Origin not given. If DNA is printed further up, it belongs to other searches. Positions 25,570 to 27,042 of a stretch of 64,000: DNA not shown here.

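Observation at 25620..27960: AT-rich 2.3-kb island encoding an amino-methyltransferase plus a PUA/EVE-like::PD-(D/E)xK nuclease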

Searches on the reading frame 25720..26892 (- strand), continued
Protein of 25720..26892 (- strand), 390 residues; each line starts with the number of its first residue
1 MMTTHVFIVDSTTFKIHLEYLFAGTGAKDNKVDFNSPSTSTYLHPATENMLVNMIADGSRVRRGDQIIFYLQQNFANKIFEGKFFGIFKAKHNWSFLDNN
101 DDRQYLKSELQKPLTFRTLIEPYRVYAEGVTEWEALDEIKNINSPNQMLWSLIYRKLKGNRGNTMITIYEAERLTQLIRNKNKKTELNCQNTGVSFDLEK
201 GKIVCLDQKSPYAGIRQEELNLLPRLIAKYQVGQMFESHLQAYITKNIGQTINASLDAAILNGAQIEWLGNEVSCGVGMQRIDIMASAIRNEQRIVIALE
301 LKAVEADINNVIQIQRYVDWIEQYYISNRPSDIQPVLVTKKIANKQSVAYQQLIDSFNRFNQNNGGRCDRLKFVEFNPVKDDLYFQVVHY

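Call 34: fold_search(model_id=the predicted structure, library=pdb)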
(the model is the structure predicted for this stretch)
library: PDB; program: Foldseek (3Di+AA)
matches with E <= 10: 834; with E <= 0.001: 4
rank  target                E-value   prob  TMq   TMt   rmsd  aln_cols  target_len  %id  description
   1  2hd9                  1.8e-06  1.00  0.29  0.70   5.2       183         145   13  Crystal structure of PH1033 from Pyrococcus horikoshii OT3 (released 2006-12-20)
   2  2p5d                  5.9e-05  1.00  0.28  0.68   6.3       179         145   12  Crystal structure of MJECL36 from Methanocaldococcus jannaschii DSM 2661 (released 2007-09-18)
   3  5gke_A                3.6e-04  1.00  0.24  0.38  13.7       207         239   20  Structure of EndoMS-dsDNA1 complex (released 2016-11-02)
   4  5gkj_B                6.3e-04  1.00  0.23  0.35  19.5       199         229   17  Structure of EndoMS in apo form (released 2016-11-02)
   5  2fok_A                1.2e-03  0.93  0.20  0.15  17.1       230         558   11  STRUCTURE OF RESTRICTION ENDONUCLEASE FOKI (released 1998-06-17)
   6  2vld_B                1.7e-03  0.99  0.22  0.35  15.4       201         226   16  crystal structure of a repair endonuclease from Pyrococcus abyssi (released 2009-05-19)
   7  4dap                  1.7e-03  0.98  0.21  0.31   6.1       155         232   14  The structure of Escherichia coli SfsA (released 2013-08-14)
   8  2vld_A                1.8e-03  1.00  0.19  0.30   5.5       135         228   20  crystal structure of a repair endonuclease from Pyrococcus abyssi (released 2009-05-19)
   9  8em1_B                3.0e-03  0.98  0.22  0.19   6.5       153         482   12  Type IIS Restriction Endonuclease PaqCI, DNA Unbound (released 2023-03-22)
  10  4dav_A                3.7e-03  0.85  0.22  0.33  16.3       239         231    7  The structure of Pyrococcus Furiosus SfsA in complex with DNA (released 2014-10-01)
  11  2inb                  4.1e-03  0.98  0.22  0.51   5.3       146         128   14  Crystal structure of an XisH family protein (ZP_00107633.1) from Nostoc punctiforme PCC 73102 at 1.60 A resolution (released 2006-10-24)
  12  8em1_A                6.7e-03  0.98  0.21  0.17   5.5       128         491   15  Type IIS Restriction Endonuclease PaqCI, DNA Unbound (released 2023-03-22)
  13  2okf_A                1.1e-02  0.96  0.22  0.51   5.5       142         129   14  CRYSTAL STRUCTURE OF A FDXN ELEMENT EXCISION CONTROLLING FACTOR PROTEIN (AVA_3312) FROM ANABAENA VARIABILIS AT 1.60 A  (released 2007-01-30)
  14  8epx_A                1.5e-02  0.93  0.20  0.17   4.8       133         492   14  Type IIS Restriction Endonuclease PaqCI, DNA bound (released 2023-03-22)
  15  6xl1_A                1.9e-02  0.57  0.19  0.20  10.7       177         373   14  crystal structure of cA4-activated Card1(D294N) (released 2020-12-30)
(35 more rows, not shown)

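Call 43: find_related_loci(query=window:25720-26892:-, collection=viral_contigs, flank=8000)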
Query window:25720-26892:- (390 aa) in viral_contigs; peptide patterns used: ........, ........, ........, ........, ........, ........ (x = any residue, [..] = any of these).
4 stretches matched a pattern; 2 encode a relative of the query (tblastn E <= 1e-3); 2 distinct loci.
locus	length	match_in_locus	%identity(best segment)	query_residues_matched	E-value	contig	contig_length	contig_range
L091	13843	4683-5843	68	2-390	1e-177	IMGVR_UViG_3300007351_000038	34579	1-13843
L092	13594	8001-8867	52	43-336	6e-88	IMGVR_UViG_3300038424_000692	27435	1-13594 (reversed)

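Call 45: search_solved_structures(query=A1, max_evalue=10, show_alignments=5)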
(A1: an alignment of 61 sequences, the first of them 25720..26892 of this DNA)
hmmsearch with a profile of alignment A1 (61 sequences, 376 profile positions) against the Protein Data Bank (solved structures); distinct sequences matched with E-value up to 10: 8.
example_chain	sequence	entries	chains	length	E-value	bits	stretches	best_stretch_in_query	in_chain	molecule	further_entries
2p5d_A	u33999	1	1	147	5.7e-05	25.9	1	55-137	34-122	UPF0310 protein MJECL36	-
1wmm_A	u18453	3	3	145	0.00013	24.8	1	56-116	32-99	Hypothetical UPF0310 protein PH1033 | UPF0310 protein PH1033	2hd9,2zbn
2l3t_A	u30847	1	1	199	0.022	17.5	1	35-88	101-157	Transcription elongation factor SPT6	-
3psj_A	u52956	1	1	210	0.024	17.3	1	35-88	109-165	Transcription elongation factor SPT6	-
3psk_A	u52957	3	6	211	0.024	17.3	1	35-88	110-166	Transcription elongation factor SPT6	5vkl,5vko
2vld_A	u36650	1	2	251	0.06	16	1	271-337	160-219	Endonuclease NucS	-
2kob_A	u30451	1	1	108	0.31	13.6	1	289-371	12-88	Uncharacterized protein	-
5gke_A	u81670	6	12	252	1.3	11.6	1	278-316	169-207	Endonuclease EndoMS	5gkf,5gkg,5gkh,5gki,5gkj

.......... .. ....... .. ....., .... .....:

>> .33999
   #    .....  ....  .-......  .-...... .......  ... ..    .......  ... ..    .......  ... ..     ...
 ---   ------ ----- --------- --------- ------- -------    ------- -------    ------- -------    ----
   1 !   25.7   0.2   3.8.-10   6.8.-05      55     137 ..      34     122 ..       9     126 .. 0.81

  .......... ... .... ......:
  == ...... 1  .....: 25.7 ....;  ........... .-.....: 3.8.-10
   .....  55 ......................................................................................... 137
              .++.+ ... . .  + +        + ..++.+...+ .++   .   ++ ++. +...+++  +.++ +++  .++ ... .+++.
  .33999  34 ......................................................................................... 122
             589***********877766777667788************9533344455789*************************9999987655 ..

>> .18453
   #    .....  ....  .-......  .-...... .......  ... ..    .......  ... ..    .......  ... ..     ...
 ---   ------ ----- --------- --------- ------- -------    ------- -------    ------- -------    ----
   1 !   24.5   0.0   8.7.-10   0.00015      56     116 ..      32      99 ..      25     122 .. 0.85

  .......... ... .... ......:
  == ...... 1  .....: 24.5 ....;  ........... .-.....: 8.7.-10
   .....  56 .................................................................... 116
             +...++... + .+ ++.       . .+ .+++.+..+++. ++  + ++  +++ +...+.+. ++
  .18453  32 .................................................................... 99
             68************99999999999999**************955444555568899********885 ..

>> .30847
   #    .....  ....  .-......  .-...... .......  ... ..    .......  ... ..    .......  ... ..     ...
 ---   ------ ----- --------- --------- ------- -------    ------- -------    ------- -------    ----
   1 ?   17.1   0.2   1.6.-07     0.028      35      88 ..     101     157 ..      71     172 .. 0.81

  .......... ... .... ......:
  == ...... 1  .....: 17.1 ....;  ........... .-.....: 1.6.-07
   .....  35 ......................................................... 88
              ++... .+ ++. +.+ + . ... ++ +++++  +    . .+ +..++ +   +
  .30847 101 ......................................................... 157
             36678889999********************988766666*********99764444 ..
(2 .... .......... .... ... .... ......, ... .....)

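Call 46: search_dna_similar(query=window:25720-26892:-, collection=plasmids, mode=protein, max_evalue=0.001, max_rows=15)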
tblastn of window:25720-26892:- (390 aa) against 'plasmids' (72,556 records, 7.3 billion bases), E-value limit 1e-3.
Records with a match: 1; places in all: 1; records where one place covers at least 80% of the query: 0.
Best place of each record, by identity: <60% 1.
By first word of the organism name: Halobaculum 1.
By predicted mobility (MOB-suite, as given by PLSDB): non-mobilizable 1.
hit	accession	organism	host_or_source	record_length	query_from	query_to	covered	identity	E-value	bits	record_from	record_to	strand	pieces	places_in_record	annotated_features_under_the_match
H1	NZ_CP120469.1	Halobaculum limi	cell culture,sediment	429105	114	343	59%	24.1%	2e-4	51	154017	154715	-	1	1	hypothetical protein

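Call 47: search_dna_similar(query=window:25720-26892:-, collection=phages, mode=protein, max_evalue=0.001, max_rows=15)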
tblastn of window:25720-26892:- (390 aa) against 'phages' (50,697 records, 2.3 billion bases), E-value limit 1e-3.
No match.

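Call 50: search_protein_families(library=pfam, proteins=[L041:7176-8243:+, L007:3945-4436:+, L091:3541-4677:+, L091:5856-6413:+], max_evalue=0.01)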
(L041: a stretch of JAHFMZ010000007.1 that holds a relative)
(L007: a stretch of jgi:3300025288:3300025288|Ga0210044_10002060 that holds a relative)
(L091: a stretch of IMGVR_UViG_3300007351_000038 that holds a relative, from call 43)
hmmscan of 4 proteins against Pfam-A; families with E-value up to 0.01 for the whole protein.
L041:7176-8243:+ (355 aa): 2 families
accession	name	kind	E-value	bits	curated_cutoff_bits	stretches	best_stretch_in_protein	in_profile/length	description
PF02086.21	MethyltransfD12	-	1.6e-47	162.9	22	1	3-309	1-249/253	D12 class N6 adenine-specific DNA methyltransferase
PF03602.21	Cons_hypoth95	-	0.00076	19.6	24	0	195-247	80-137/182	Conserved hypothetical protein 95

L007:3945-4436:+ (163 aa): 0 families

L091:3541-4677:+ (378 aa): 1 family
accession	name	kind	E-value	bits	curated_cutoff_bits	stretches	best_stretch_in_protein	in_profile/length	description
PF01555.25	N6_N4_Mtase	-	2.5e-19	70.5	26.7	2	149-211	159-219/221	DNA methylase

L091:5856-6413:+ (185 aa): 1 family
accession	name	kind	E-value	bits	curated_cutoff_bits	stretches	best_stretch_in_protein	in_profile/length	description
PF00404.24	Dockerin_1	-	9.8e-11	42.1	22.9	2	130-183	2-56/57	Dockerin type I domain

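Call 52: search_protein_families(library=pfam, proteins=[L038:5072-5746:+, L053:5314-5994:+, L079:5446-5988:+, L038:5788-6000:+, L092:5737-7989:+, L092:8885-9565:-], max_evalue=0.1)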
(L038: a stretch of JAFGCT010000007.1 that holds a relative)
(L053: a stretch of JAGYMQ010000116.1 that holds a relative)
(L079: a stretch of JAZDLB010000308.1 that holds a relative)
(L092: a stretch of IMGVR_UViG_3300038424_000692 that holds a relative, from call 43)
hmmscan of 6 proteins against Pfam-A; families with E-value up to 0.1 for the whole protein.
L038:5072-5746:+ (224 aa): 0 families

L053:5314-5994:+ (226 aa): 2 families
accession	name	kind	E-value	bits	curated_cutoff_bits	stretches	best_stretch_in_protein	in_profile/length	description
PF05315.17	ICEA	-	2.1e-111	371.1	24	1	2-223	1-218/218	ICEA Protein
PF13392.12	HNH_3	-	0.0013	18.8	24.8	1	100-129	8-36/46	HNH endonuclease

L079:5446-5988:+ (180 aa): 0 families

L038:5788-6000:+ (70 aa): 20 families
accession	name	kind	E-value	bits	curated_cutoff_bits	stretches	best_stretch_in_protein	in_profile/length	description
PF13443.12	HTH_26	-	7.1e-11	42.6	22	1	8-66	1-59/63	Cro/C1-type HTH DNA-binding domain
PF01381.28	HTH_3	-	4.9e-09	36.5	23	1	12-63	1-54/55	Helix-turn-helix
PF12844.13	HTH_19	-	5.8e-08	33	30.2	1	9-66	4-60/64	Helix-turn-helix domain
PF12728.13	HTH_17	-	8.2e-05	23.2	27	1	23-47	6-31/51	Helix-turn-helix domain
PF13384.12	HTH_23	-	0.0008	19.6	24.6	1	20-40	19-39/50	Homeodomain-like domain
PF13560.12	HTH_31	-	0.00082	20.1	27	1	22-61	18-58/64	Helix-turn-helix domain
PF04967.18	HTH_10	-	0.00094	19.4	23.1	1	21-41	26-46/53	HTH DNA binding domain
PF04539.22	Sigma70_r3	-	0.0017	18.8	25.3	0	22-41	24-43/78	Sigma-70 region 3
PF13693.12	HTH_35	-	0.0019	18.6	25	1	15-64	12-58/75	Winged helix-turn-helix DNA-binding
PF07022.19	Phage_CI_repr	-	0.007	17.1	22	1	10-47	4-41/65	Bacteriophage CI repressor helix-turn-helix domain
PF06892.16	Phage_CP76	-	0.0071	16.7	26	1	16-60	13-57/146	Phage regulatory protein CII (CP76)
PF04545.22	Sigma70_r4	-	0.014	15.4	24.1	0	20-39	22-41/50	Sigma-70, region 4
PF13542.12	HTH_Tnp_ISL3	-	0.017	15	27.4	0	20-40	28-48/51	Helix-turn-helix domain of transposase family ISL3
PF13412.12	HTH_24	-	0.023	14.7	21.9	0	20-38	19-37/48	Winged helix-turn-helix DNA-binding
PF13545.12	HTH_Crp_2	-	0.031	14.7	27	0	22-40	26-44/70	Crp-like helix-turn-helix domain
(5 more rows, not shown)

L092:5737-7989:+ (750 aa): 5 families
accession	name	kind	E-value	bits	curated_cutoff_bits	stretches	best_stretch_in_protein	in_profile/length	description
PF02384.22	N6_Mtase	-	2e-37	129.6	20.4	1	405-695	5-254/311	N-6 DNA Methylase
PF13588.12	HSDR_N_2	-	9.8e-28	96.9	25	1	125-232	1-110/110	Type I restriction enzyme R protein N terminus (HSDR_N)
PF07669.17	Eco57I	-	9.2e-13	49.1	25.3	1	486-648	3-165/171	Eco57I restriction-modification methylase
PF13847.12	Methyltransf_31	-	0.024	14.8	27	0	483-501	28-46/145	Methyltransferase domain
PF01170.24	UPF0020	-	0.039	14.1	22.3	0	436-501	21-94/197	RMKL-like, methyltransferase domain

L092:8885-9565:- (226 aa): 2 families
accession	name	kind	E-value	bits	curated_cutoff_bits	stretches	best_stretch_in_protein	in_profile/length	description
PF12705.13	PDDEXK_1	-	8.3e-12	46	22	1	5-218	2-241/247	PD-(D/E)XK nuclease superfamily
PF01930.23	Cas_Cas4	-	6.9e-05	23.4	22.7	1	95-219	46-154/160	Domain of unknown function DUF83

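Call 53: search_protein_families(library=padloc, proteins=[L038:5072-5746:+, L053:5314-5994:+, L079:5446-5988:+, L007:3945-4436:+, L041:7176-8243:+], max_evalue=0.01)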
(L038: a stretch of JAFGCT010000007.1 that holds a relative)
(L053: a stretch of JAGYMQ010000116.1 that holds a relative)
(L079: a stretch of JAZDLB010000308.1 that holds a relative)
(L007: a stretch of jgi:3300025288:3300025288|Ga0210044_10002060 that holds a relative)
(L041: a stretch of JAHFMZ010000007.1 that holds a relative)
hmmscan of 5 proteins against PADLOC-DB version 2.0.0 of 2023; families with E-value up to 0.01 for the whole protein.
L038:5072-5746:+ (224 aa): 1 family
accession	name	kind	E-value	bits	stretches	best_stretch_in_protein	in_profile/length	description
PDLC03537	REase_II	-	1.7e-32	111.2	1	3-220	12-237/244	Type II restriction enzyme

L053:5314-5994:+ (226 aa): 0 families

L079:5446-5988:+ (180 aa): 0 families

L007:3945-4436:+ (163 aa): 0 families

L041:7176-8243:+ (355 aa): 13 families
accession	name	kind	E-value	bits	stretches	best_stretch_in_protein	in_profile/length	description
PDLC03257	MTase_II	-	1.3e-113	377.7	1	1-352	13-339/343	Type II methyltransferase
PDLC03287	MTase_II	-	4.9e-90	301.1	1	1-352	1-336/646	Type II methyltransferase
PDLC03298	MTase_II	-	7.9e-59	197.5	1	2-331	3-306/362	Type II methyltransferase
PDLC03720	oMTase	-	2.9e-51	173.1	1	2-336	5-310/326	orphan methyltransferase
PDLC03373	MTase_II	-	1.9e-45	153.8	1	2-341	10-329/339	Type II methyltransferase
PDLC03345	MTase_II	-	1.2e-44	150.7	1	2-352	24-393/581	Type II methyltransferase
PDLC03292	MTase_II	-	1.6e-38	130.4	1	2-339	82-397/722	Type II methyltransferase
PDLC03372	MTase_II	-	4.9e-23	80.3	1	127-341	34-249/259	Type II methyltransferase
PDLC03342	MTase_II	-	1.2e-22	78.5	1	2-329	26-352/383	Type II methyltransferase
PDLC03385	MTase_II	-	1.8e-14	51.8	2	202-338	195-323/336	Type II methyltransferase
PDLC03261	MTase_II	-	2e-13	47.5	2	208-316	493-605/643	Type II methyltransferase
PDLC04134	mad2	-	0.00079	16.4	1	18-56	284-322/492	mads_2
PDLC03300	MTase_II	-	0.0089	13.1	0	18-60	227-269/302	Type II methyltransferase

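Call 57: search_protein_families(library=ncbifam, proteins=[L041:7176-8243:+, L053:5314-5994:+, L038:5072-5746:+, L079:5446-5988:+, L007:3945-4436:+], max_evalue=0.01)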
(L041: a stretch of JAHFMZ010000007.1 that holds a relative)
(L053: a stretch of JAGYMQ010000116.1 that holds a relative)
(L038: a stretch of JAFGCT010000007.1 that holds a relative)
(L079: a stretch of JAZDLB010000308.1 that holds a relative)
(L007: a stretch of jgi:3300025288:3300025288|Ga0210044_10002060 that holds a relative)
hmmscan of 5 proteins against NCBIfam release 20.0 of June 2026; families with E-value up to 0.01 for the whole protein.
L041:7176-8243:+ (355 aa): 3 families
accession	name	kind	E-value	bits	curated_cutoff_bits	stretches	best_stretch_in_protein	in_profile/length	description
TIGR00571.1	dam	subfamily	8.3e-06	25.7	114.85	0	207-244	155-196/267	Dam family site-specific DNA-(adenine-N6)-methyltransferase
TIGR00537.1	hemK_rel_arch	hypoth_equivalog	1.1e-05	25.2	87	1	24-77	18-72/179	HemK2/MTQ2 family protein methyltransferase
TIGR00095.1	TIGR00095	equivalog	0.0011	18.6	117.5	0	212-248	108-148/194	16S rRNA (guanine(966)-N(2))-methyltransferase RsmD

L053:5314-5994:+ (226 aa): 0 families

L038:5072-5746:+ (224 aa): 1 family
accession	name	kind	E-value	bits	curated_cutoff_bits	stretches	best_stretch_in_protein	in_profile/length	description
NF002063.0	PRK00893.1-3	equivalog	0.0061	16.2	171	0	78-127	76-122/142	aspartate carbamoyltransferase regulatory subunit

L079:5446-5988:+ (180 aa): 0 families

L007:3945-4436:+ (163 aa): 0 families
